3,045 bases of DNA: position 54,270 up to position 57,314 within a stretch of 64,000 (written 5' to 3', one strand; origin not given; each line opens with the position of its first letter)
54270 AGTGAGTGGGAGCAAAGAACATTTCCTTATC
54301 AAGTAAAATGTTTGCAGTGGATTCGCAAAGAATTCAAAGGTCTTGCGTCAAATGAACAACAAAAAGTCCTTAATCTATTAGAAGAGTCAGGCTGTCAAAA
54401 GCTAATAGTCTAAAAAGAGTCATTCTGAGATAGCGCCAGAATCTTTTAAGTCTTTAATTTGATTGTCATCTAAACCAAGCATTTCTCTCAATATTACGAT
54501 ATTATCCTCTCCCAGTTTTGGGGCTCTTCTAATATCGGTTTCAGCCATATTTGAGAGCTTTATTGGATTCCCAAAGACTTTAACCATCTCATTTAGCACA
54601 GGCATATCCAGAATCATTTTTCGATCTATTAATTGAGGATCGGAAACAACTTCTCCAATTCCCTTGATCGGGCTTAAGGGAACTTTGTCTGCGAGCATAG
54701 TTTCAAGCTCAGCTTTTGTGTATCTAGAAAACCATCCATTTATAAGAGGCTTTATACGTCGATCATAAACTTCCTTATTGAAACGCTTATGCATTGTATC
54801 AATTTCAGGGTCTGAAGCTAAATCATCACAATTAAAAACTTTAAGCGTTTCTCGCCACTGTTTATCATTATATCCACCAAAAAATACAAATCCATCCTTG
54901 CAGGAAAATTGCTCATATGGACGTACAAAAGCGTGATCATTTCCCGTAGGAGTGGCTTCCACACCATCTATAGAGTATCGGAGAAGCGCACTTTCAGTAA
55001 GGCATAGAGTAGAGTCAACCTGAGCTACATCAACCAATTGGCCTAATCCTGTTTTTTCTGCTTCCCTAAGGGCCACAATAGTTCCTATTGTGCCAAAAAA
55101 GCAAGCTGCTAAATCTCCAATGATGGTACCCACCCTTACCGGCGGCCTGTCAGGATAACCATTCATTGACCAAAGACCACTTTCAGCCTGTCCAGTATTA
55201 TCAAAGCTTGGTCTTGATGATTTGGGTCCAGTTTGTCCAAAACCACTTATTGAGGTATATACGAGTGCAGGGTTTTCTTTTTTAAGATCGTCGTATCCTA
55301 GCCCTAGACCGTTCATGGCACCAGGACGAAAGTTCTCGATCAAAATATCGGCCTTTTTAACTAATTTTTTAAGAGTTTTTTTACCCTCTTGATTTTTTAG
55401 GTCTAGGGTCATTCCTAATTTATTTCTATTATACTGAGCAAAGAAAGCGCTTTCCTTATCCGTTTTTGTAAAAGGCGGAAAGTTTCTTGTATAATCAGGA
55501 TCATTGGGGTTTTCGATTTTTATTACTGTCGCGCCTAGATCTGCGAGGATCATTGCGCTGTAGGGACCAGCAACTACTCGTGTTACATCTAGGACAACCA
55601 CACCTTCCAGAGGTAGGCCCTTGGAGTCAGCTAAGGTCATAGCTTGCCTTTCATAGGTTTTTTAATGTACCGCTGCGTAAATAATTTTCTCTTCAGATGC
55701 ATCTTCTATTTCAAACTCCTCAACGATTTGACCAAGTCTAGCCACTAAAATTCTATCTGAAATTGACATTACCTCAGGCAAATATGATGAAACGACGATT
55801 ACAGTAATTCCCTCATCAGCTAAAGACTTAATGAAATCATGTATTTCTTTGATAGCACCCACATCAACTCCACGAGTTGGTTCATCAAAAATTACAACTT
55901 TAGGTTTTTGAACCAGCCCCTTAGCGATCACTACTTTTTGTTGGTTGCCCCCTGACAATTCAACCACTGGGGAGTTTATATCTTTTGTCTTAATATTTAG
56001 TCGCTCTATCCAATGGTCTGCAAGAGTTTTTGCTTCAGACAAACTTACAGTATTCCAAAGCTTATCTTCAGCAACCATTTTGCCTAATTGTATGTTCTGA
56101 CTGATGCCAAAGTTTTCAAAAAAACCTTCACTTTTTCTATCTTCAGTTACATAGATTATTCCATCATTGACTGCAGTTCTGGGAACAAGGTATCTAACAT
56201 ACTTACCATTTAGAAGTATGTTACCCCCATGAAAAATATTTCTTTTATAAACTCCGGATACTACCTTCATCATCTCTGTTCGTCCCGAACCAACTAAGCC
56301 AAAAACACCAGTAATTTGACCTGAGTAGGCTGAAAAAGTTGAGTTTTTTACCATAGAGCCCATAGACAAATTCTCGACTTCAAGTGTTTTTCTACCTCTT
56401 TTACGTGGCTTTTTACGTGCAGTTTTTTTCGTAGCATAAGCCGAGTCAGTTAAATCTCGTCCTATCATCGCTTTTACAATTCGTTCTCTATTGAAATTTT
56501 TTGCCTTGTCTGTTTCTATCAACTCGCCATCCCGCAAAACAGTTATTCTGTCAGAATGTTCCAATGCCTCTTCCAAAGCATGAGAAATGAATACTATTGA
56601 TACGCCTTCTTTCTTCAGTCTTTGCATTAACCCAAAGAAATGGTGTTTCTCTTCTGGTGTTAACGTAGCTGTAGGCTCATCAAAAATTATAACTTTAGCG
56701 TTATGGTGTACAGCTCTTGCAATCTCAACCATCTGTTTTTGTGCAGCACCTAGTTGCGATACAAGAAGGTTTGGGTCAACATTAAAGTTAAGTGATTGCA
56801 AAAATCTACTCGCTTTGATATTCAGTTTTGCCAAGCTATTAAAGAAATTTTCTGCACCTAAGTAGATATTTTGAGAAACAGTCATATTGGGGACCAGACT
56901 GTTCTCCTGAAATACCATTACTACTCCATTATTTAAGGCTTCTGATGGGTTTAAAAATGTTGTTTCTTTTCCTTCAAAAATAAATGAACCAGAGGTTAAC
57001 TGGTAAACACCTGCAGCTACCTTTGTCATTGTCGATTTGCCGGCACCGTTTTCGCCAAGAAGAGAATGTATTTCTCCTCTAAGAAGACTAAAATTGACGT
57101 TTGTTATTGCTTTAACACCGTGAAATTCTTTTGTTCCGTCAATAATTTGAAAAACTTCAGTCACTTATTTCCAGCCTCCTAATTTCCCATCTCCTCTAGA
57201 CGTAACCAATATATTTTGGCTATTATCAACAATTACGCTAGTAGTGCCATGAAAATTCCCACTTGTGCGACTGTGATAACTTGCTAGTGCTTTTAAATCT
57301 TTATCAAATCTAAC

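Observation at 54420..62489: Six-gene CUT2-type ABC operon that links two strictosidine-synthase-like propellers and a CoA-transferase to an importer: candidate undescribed uptake-and-processing system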

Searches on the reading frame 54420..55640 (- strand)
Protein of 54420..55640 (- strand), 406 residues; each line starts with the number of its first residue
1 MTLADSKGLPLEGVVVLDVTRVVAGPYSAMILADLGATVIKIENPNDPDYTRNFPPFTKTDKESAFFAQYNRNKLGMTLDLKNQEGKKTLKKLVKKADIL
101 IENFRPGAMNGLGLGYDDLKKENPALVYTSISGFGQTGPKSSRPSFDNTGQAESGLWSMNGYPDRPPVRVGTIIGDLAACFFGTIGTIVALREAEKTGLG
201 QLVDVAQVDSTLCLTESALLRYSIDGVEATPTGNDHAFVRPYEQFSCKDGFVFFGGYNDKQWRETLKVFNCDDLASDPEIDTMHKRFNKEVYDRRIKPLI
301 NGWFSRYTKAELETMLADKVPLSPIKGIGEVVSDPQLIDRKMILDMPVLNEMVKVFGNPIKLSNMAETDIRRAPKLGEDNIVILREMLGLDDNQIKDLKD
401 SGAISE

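Call 3: search_protein_families(library=pfam, proteins=[window:54420-55640:-], max_evalue=0.01)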
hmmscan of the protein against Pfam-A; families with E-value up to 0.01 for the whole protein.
window:54420-55640:- (406 aa): 1 family
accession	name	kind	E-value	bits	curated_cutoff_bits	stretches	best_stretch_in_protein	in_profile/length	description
PF02515.22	CoA_transf_3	-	2.7e-116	389.1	23.3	1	11-380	1-366/366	CoA-transferase family III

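Call 4: search_protein_families(library=ncbifam, proteins=[window:54420-55640:-], max_evalue=0.01)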
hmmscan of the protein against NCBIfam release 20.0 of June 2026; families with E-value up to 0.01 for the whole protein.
window:54420-55640:- (406 aa): 7 families
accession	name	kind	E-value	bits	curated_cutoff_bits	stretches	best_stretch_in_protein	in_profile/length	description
NF041294.1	Scnl_mescCoAtase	equivalog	3.6e-84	283.1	700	1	11-383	4-379/381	succinyl-CoA:mesaconate CoA-transferase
NF052585.1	SucGlutTfsCaiB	equivalog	3.5e-79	266.2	750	1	6-387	3-388/394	succinate--glutarate CoA-transferase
NF008511.0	PRK11430.1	equivalog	2.4e-74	250.8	522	1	1-378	1-370/381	CoA:oxalate CoA-transferase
TIGR03253.1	oxalate_frc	equivalog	1.7e-70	237.8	504.2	2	10-215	3-207/416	formyl-CoA transferase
NF003809.0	PRK05398.1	subfamily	4e-70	236.5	442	2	9-215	3-208/416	formyl-CoA transferase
NF002914.1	PRK03525.1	equivalog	3.5e-40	138.2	413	1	10-404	9-397/400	L-carnitine CoA-transferase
TIGR04253.1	mesacon_CoA_iso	equivalog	2.9e-23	82.5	725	1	11-404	3-400/403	2-methylfumaryl-CoA isomerase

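Call 30: search_solved_structures(query=window:54420-55640:-, max_evalue=1e-20, show_alignments=0)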
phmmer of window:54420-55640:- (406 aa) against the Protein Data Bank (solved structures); distinct sequences matched with E-value up to 1e-20: 35.
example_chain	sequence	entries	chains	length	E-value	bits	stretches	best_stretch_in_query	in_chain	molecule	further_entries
9br7_A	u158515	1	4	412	8.3e-69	235.9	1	9-405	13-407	Succinate--hydroxymethylglutarate CoA-transferase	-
9br6_A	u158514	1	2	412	3e-68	234.1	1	9-405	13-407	Succinate--hydroxymethylglutarate CoA-transferase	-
4hl6_A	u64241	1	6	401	7.7e-65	222.9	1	2-370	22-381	Uncharacterized protein YfdE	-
10uh_A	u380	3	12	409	2.2e-64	221.4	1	8-404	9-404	Formyl-coenzyme a transferase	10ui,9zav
4ed9_A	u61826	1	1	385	1.6e-58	202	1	7-386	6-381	CAIB/BAIF family protein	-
1pqy_A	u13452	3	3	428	3.3e-48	168.1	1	8-215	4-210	Hypothetical protein yfdW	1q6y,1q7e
1pt5_A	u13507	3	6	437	5.6e-48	167.3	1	8-215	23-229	Hypothetical protein yfdW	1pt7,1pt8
2vjp_A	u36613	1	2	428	2.8e-46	161.8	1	10-216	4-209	FORMYL-COENZYME A TRANSFERASE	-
2vjo_A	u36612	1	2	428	6.9e-46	160.5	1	10-216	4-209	FORMYL-COENZYME A TRANSFERASE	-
1p5h_A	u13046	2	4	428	9.5e-46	160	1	10-216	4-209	Formyl-coenzyme A transferase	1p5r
2vjn_A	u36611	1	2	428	1e-45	159.9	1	10-217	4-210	FORMYL-COENZYME A TRANSFERASE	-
2vjk_A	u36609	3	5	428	1.3e-45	159.6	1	10-216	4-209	FORMYL-COENZYME A TRANSFERASE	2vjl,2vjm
1t4c_A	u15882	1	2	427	1.4e-45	159.4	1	10-216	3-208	Formyl-CoA:oxalate CoA-transferase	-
2vjq_A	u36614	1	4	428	3.1e-45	158.3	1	10-216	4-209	FORMYL-COENZYME A TRANSFERASE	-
1vgr_A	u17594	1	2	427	5.1e-45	157.6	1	10-216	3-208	Formyl-coenzyme A transferase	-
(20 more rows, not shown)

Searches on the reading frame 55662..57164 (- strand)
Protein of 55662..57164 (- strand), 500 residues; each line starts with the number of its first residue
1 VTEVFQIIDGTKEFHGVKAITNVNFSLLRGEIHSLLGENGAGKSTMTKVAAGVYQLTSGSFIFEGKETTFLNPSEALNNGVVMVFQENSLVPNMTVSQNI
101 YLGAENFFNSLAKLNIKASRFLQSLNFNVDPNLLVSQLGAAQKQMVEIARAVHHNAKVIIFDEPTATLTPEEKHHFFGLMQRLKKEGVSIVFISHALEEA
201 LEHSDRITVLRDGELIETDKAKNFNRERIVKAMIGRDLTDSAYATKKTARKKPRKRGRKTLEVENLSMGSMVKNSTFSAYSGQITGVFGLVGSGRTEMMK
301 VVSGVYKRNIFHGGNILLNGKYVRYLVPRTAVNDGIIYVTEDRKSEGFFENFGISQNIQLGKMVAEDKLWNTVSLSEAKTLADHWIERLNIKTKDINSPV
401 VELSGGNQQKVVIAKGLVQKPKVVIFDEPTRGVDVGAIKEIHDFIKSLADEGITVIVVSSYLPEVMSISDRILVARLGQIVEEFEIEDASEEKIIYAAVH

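Call 3: search_protein_families(library=pfam, proteins=[window:55662-57164:-], max_evalue=0.01)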
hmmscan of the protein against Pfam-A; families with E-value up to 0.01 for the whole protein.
window:55662-57164:- (500 aa): 5 families
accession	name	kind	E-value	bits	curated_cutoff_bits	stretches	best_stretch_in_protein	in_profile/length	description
PF00005.33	ABC_tran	-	6.2e-50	169.8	25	2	21-166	2-137/137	ABC transporter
PF13304.12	AAA_21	-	9.6e-09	36.1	27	1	399-459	234-297/304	AAA domain, putative AbiEii toxin, Type IV TA system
PF09818.15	ABC_ATPase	-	8.4e-05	22.2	23.2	0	119-227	138-264/283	P-loop domain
PF02274.22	ADI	-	0.0017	17.9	22.8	0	161-261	5-104/377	Arginine deiminase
PF13604.12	AAA_30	-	0.007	16.6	27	0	32-57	20-45/191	AAA domain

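Call 4: search_protein_families(library=ncbifam, proteins=[window:55662-57164:-], max_evalue=0.01)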
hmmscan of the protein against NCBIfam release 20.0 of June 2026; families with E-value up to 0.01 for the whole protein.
window:55662-57164:- (500 aa): 191 families (the best 25 are shown)
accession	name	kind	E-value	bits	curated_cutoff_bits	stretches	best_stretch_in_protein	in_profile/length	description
NF008442.0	PRK11288.1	equivalog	8.1e-139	463.1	689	1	8-499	11-496/504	L-arabinose ABC transporter ATP-binding protein AraG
NF010069.0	PRK13549.1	equivalog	1e-136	456.4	699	1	3-499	4-502/513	xylose ABC transporter ATP-binding protein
NF008030.0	PRK10762.1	equivalog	1.2e-132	443.2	745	1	3-499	3-492/501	ribose ABC transporter ATP-binding protein RbsA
NF007253.0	PRK09700.1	equivalog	3.3e-131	438.4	772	1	6-498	7-506/510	D-allose ABC transporter ATP-binding protein AlsA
NF041861.1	YtfR_transport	equivalog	1.4e-125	419.5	850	1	11-497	8-489/492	galactofuranose ABC transporter, ATP-binding protein YtfR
NF040905.2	GguA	equivalog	3.9e-125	418.1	810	1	9-495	6-497/500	multiple monosaccharide ABC transporter ATP-binding protein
TIGR02633.1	xylG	equivalog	5.2e-117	391.4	723.65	1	9-498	6-499/500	D-xylose ABC transporter ATP-binding protein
NF008215.0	PRK10982.1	equivalog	2e-116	389.6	828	1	7-497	16-501/506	galactose/methyl galactoside ABC transporter ATP-binding protein MglA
NF011967.0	PRK15439.1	equivalog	4e-116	388.4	586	1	5-498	12-499/510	autoinducer 2 ABC transporter ATP-binding protein LsrA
NF047930.1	ABC_ATP_B6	equivalog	1.3e-107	360.5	670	1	6-494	4-504/510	putative B6 ABC transporter ATP-binding protein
TIGR03410.1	urea_trans_UrtE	equivalog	6.6e-63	212.2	285.8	2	270-494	14-224/230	urea ABC transporter ATP-binding subunit UrtE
TIGR01188.1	drrA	subfamily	1.6e-60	205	312.45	2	12-240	1-226/302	daunorubicin resistance ABC transporter, ATP-binding protein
TIGR02315.1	ABC_phnC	equivalog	3.6e-55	187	266.1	2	11-229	8-238/243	phosphonate ABC transporter ATP-binding protein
TIGR04406.1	LPS_export_lptB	equivalog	4.2e-54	183.4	240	2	10-232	7-230/239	LPS export ABC transporter ATP-binding protein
TIGR04521.1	ECF_ATPase_2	equivalog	8.1e-54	182.6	330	2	17-247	18-255/279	energy-coupling factor transporter ATPase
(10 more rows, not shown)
